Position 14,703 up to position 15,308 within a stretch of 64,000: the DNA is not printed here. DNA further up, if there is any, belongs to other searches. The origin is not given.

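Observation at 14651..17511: tRNA-Leu-adjacent three-gene operon resembling a phage tail-fibre / polysaccharide depolymerase module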

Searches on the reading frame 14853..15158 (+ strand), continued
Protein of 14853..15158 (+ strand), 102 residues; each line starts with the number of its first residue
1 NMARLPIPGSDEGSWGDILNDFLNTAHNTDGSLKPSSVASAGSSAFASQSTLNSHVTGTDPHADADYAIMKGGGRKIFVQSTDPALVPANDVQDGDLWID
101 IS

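Call 69: find_encoding_contigs(protein=P0031, flank=10000, max_places=2)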
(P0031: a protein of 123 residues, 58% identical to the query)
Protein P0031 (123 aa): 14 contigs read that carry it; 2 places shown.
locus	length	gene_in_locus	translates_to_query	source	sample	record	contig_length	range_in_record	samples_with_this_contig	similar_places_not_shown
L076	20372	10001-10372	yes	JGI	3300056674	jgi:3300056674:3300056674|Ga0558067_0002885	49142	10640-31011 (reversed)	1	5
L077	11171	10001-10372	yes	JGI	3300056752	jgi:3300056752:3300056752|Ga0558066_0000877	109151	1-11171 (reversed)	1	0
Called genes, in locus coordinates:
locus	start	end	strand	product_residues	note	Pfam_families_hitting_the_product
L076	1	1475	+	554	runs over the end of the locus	PF03924:CHASE, PF00512:HisKA, PF13581:HATPase_c_2, PF02518:HATPase_c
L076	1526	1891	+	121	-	PF00072:Response_reg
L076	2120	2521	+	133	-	-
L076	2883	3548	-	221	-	PF00027:cNMP_binding, PF13545:HTH_Crp_2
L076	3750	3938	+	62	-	-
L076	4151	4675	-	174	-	PF01625:PMSR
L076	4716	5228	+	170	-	PF05154:TM2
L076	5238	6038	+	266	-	PF00730:HhH-GPD, PF00633:HHH (weak)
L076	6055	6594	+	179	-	-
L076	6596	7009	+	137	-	-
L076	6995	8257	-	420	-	PF01225:Mur_ligase, PF08245:Mur_ligase_M, PF02875:Mur_ligase_C (weak)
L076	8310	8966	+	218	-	-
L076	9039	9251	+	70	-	-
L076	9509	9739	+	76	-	-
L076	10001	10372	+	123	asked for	-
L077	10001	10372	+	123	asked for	-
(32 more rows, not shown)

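Call 70: find_encoding_contigs(protein=P0029, flank=10000, max_places=1)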
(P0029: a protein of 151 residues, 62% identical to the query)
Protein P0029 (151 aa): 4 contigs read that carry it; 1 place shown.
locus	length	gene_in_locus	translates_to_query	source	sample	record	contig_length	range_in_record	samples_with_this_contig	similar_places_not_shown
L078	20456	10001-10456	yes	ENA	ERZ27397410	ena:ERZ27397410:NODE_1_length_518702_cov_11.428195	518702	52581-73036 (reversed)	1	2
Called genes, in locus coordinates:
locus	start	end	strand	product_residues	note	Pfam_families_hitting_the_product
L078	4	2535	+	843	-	PF02739:5_3_exonuc_N, PF01367:5_3_exonuc, PF00476:DNA_pol_A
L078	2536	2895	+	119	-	PF01243:PNPOx_N (weak)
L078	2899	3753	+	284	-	-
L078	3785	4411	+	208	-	-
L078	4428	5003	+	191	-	PF00702:Hydrolase, PF13419:HAD_2, PF13242:Hydrolase_like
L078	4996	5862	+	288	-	PF01149:Fapy_DNA_glyco, PF06831:H2TH, PF06827:zf-FPG_IleRS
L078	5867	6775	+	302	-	PF06144:DNA_pol3_delta (weak), PF21694:DNA_pol3_delta_C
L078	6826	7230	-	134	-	PF01649:Ribosomal_S20p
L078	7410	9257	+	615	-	-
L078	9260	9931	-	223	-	PF02585:PIG-L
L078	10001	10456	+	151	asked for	PF24243:Phage_tail_C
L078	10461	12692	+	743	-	-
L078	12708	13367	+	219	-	PF01509:TruB_N, PF16198:TruB_C_2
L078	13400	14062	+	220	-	-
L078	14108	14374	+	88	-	PF00312:Ribosomal_S15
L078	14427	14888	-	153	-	PF00293:NUDIX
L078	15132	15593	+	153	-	PF01272:GreA_GreB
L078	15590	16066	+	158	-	PF16571:FBP_C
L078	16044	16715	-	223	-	PF02578:Cu-oxidase_4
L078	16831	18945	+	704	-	PF01138:RNase_PH, PF03725:RNase_PH_C, PF01138:RNase_PH, PF00013:KH_1, PF00575:S1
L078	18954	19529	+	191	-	PF03167:UDG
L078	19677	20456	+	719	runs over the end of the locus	PF00753:Lactamase_B, PF12706:Lactamase_B_2 (weak), PF22505:RNase_J_b_CASP, PF07521:RMMBL (weak), PF17770:RNase_J_C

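Call 85: search_protein_families(library=padloc, proteins=[window:14856-15158:+, L078:10461-12689:+], max_evalue=0.01)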
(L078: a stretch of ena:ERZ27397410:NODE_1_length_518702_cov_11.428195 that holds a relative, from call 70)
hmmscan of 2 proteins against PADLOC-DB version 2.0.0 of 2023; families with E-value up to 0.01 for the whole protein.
window:14856-15158:+ (101 aa): 0 families

L078:10461-12689:+ (743 aa): 0 families

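Call 88: find_related_loci(query=A3, collection=metagenome_contigs, flank=7000)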
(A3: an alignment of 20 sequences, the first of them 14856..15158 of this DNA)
Query A3 (101 aa) in metagenome_contigs; peptide patterns used: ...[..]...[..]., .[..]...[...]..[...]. (x = any residue, [..] = any of these).
600 stretches matched a pattern (row limit reached: there are more); 563 encode a relative of the query (tblastn E <= 1e-3); the best 80 are kept; 80 distinct loci.
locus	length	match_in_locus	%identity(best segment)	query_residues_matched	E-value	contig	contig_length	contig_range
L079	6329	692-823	73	1-44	1e-17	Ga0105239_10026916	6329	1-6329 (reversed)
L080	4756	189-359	61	1-57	2e-17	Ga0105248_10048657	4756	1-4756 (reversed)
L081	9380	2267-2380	76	1-38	3e-17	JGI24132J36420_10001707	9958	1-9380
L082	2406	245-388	63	1-48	7e-17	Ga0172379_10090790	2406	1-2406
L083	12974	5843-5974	64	1-44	1e-16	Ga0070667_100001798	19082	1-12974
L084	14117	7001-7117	72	1-39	1e-16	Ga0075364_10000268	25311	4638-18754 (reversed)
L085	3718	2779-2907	65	1-43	1e-16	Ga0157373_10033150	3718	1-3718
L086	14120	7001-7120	75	1-40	1e-16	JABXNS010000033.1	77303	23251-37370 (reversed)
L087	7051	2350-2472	71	2-42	4e-16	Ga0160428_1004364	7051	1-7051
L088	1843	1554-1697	65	1-51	4e-16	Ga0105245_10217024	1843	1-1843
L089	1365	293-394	74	1-34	5e-16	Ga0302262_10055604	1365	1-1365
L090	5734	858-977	73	1-40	7e-16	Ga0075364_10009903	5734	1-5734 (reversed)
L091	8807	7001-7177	54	1-61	7e-16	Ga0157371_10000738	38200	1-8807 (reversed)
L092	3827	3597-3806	53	1-67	8e-16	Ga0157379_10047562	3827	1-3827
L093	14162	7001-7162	52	1-54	9e-16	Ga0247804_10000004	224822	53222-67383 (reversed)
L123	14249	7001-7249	43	1-75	5e-15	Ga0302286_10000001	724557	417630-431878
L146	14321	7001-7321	39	1-101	2e-14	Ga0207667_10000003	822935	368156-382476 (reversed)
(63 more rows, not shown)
